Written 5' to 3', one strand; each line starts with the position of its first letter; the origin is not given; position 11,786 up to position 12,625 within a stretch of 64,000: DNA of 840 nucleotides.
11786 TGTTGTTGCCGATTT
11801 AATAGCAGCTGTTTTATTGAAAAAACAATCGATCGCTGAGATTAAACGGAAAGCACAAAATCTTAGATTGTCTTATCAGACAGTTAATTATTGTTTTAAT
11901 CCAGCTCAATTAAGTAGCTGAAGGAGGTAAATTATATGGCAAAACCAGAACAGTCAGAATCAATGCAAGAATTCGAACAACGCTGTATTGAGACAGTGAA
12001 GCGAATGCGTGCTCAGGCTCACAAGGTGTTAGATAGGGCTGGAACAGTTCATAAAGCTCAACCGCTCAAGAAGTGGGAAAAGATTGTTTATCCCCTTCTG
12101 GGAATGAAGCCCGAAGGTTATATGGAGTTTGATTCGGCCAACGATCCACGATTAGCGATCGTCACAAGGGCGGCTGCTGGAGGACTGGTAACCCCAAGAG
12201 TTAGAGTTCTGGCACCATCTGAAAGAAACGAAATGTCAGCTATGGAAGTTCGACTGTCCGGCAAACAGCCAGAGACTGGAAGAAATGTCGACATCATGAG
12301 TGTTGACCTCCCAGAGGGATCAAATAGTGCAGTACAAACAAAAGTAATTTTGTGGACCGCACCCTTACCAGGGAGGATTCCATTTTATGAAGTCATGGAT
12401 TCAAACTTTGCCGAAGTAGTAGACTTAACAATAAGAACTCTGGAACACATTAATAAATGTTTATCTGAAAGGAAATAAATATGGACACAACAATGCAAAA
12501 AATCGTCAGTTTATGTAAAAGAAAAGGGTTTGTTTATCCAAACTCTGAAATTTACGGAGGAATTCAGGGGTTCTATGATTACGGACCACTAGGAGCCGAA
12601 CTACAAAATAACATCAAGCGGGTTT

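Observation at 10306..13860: Tandem glycine T-box leader driving glyA, an unknown ORF and glyQS inside a phage structural region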

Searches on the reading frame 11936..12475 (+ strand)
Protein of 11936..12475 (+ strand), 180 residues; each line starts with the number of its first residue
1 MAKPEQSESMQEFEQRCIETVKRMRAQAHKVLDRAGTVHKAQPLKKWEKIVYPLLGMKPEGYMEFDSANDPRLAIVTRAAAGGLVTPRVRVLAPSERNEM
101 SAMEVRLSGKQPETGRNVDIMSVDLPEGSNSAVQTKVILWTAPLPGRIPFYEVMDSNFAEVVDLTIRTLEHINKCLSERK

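Call 7: search_protein_families(library=pfam, proteins=[window:11936-12475:+])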
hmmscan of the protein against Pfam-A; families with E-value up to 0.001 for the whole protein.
window:11936-12475:+ (180 aa): 0 families

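Call 18: search_protein_families(library=ncbifam, proteins=[window:11936-12475:+], max_evalue=0.01)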
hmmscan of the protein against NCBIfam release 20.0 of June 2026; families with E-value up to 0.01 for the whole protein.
window:11936-12475:+ (180 aa): 0 families

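Call 19: search_protein_families(library=phrogs, proteins=[window:11936-12475:+], max_evalue=0.001)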
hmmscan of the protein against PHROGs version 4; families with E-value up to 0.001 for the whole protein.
window:11936-12475:+ (180 aa): 0 families

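Call 59: find_homologous_proteins(query=window:11936-12475:+, max_evalue=0.001)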
Query window:11936-12475:+ (180 aa): 7 proteins with E <= 0.001 among 117 candidates.
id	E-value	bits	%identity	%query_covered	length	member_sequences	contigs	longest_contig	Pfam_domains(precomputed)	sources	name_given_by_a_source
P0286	3.4e-101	354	90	100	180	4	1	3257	-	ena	-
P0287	1.1e-100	352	90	100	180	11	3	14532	-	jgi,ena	-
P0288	4.4e-90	318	80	100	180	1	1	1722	-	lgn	-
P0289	2.3e-88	312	84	100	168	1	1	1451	-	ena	-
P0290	1.5e-81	290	72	100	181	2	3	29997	-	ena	-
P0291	7.9e-77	275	70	99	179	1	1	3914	-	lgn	-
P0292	3.7e-60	220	92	63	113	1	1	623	-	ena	-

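Call 74: predict_structure(alignment_id=A7)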
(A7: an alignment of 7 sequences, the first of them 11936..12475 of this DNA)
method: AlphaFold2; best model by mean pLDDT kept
length: 180 residues; sequences in the alignment: 7
mean_pLDDT: 38.7   pTM: 0.30
mean pLDDT of the five models: 38.7, 38.4, 36.6, 36.4, 35.9
residues with pLDDT >= 90: 0; 70-90: 1; 50-70: 20; < 50: 159
segments of 3 or more residues with pLDDT < 50: 1-5, 20-25, 27-63, 70-89, 94-180
pLDDT, mean of each block of 10 residues (from residue 1): 48 50 46 34 26 29 51 38 40 45 41 40 38 30 29 34 42 34
secondary structure, 60 per line:
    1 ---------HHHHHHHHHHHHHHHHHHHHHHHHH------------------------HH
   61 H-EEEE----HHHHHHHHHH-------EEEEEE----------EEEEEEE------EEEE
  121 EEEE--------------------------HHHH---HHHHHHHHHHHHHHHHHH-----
elements in order: H10-34 E63-66 H71-80 E88-93 E104-110 E117-124 H151-154 H158-175
